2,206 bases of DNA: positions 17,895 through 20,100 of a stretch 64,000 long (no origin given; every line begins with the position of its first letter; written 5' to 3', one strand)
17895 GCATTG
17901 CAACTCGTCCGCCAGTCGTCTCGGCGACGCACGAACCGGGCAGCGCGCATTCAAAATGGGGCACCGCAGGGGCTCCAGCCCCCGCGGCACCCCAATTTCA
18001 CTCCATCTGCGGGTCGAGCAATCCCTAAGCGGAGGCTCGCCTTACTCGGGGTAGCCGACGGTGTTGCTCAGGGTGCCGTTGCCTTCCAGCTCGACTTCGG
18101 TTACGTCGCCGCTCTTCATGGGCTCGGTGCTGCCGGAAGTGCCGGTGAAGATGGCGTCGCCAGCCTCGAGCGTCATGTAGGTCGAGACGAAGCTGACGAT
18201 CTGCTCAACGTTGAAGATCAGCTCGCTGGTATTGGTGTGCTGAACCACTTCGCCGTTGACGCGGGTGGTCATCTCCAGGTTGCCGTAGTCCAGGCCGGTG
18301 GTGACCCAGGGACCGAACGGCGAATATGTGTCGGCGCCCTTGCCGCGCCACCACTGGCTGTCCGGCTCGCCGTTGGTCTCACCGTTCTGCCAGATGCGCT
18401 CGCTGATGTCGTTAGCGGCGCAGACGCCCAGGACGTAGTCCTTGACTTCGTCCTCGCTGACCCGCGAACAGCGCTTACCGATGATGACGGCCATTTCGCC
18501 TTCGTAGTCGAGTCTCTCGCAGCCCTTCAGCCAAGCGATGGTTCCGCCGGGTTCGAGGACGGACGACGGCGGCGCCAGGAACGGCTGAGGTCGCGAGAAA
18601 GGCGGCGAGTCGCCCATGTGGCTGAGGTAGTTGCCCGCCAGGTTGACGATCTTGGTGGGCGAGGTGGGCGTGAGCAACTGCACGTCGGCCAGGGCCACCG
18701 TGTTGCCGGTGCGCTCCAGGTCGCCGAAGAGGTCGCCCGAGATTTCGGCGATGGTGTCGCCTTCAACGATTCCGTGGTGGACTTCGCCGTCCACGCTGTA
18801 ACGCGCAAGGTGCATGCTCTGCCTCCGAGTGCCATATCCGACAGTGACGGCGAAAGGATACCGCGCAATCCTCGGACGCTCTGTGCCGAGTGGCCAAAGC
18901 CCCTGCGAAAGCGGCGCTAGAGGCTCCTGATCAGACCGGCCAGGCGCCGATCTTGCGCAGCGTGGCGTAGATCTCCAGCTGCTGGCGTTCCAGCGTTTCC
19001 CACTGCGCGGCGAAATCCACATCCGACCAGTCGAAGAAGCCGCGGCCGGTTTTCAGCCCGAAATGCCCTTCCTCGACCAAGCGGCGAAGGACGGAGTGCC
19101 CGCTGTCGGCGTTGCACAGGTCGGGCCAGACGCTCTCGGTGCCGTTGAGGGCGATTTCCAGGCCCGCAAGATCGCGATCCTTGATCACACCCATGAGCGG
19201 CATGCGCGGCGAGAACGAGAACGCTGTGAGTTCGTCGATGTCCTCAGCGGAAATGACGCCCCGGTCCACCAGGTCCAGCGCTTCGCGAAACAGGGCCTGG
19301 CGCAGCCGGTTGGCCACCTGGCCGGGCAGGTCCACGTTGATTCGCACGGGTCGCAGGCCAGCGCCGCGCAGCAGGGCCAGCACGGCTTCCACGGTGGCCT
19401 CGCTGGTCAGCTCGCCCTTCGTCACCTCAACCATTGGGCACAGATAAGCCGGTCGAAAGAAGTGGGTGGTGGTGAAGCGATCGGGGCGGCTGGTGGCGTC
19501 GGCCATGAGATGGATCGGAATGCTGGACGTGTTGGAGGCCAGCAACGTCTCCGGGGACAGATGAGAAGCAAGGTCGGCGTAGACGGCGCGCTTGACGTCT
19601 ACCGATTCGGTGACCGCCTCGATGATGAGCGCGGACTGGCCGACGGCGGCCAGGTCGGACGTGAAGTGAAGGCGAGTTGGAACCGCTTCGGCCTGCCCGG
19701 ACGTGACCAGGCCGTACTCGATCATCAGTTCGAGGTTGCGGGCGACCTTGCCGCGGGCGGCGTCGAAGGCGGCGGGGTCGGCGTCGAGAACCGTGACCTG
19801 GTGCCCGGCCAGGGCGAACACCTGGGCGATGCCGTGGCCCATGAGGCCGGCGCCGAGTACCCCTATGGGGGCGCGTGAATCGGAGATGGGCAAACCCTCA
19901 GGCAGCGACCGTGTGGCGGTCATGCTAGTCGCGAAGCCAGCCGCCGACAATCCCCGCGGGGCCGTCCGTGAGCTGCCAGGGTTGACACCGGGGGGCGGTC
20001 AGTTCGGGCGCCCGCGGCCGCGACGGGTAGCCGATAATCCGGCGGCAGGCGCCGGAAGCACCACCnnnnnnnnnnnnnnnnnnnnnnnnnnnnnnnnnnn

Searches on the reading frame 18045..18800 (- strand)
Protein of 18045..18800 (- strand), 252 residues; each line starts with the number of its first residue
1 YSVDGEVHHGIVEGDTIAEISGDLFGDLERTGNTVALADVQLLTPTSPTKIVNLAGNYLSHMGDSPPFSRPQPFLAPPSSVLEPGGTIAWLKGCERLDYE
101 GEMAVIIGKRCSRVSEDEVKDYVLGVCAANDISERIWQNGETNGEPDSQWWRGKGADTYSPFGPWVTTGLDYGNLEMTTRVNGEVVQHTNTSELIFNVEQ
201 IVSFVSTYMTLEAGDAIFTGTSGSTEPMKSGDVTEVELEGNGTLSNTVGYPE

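Call 37: search_protein_families(library=pfam, proteins=[window:18045-18800:-], max_evalue=0.001)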
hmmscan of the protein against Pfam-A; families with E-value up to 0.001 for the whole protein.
window:18045-18800:- (252 aa): 2 families
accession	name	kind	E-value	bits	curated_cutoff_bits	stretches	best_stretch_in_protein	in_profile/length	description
PF01557.24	FAA_hydrolase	-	6.7e-58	196.3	23.9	1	50-248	1-213/214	Fumarylacetoacetate (FAA) hydrolase C-terminal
PF10370.14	Rv2993c-like_N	-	1.1e-14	55.5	21.3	1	2-45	7-50/50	Rv2993c-like, N-terminal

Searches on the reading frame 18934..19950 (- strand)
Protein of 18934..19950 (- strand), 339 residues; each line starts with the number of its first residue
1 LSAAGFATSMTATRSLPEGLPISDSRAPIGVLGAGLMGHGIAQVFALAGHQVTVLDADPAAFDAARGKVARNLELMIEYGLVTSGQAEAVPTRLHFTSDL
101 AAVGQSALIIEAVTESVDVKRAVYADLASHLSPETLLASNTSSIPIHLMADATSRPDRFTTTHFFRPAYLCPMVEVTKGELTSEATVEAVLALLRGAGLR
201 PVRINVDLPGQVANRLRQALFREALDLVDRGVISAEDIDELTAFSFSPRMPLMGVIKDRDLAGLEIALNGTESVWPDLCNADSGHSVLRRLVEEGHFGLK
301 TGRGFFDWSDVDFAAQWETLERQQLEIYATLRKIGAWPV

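Call 37: search_protein_families(library=pfam, proteins=[window:18934-19950:-], max_evalue=0.001)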
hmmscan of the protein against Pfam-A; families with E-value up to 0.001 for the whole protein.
window:18934-19950:- (339 aa): 7 families
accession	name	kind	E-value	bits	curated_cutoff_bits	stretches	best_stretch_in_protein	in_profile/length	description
PF02737.24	3HCDH_N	-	7.4e-53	179.6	22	1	29-205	2-178/180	3-hydroxyacyl-CoA dehydrogenase, NAD binding domain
PF00725.27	3HCDH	-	1.6e-14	54.6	22.1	1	210-308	1-97/97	3-hydroxyacyl-CoA dehydrogenase, C-terminal domain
PF03446.21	NAD_binding_2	-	3.5e-06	27.6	21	1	29-143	2-95/161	NAD binding domain of 6-phosphogluconate dehydrogenase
PF01210.29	NAD_Gly3P_dh_N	-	0.00011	22.6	23.1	1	29-139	2-101/158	NAD-dependent glycerol-3-phosphate dehydrogenase N-terminus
PF03721.20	UDPG_MGDP_dh_N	-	0.00026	21.1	27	1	29-113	3-84/187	UDP-glucose/GDP-mannose dehydrogenase family, NAD binding domain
PF01494.25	FAD_binding_3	-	0.00031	20.5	22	1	28-155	3-113/349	FAD binding domain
PF03807.23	F420_oxidored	-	0.00087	20.3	21.6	0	29-68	2-43/94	NADP oxidoreductase coenzyme F420-dependent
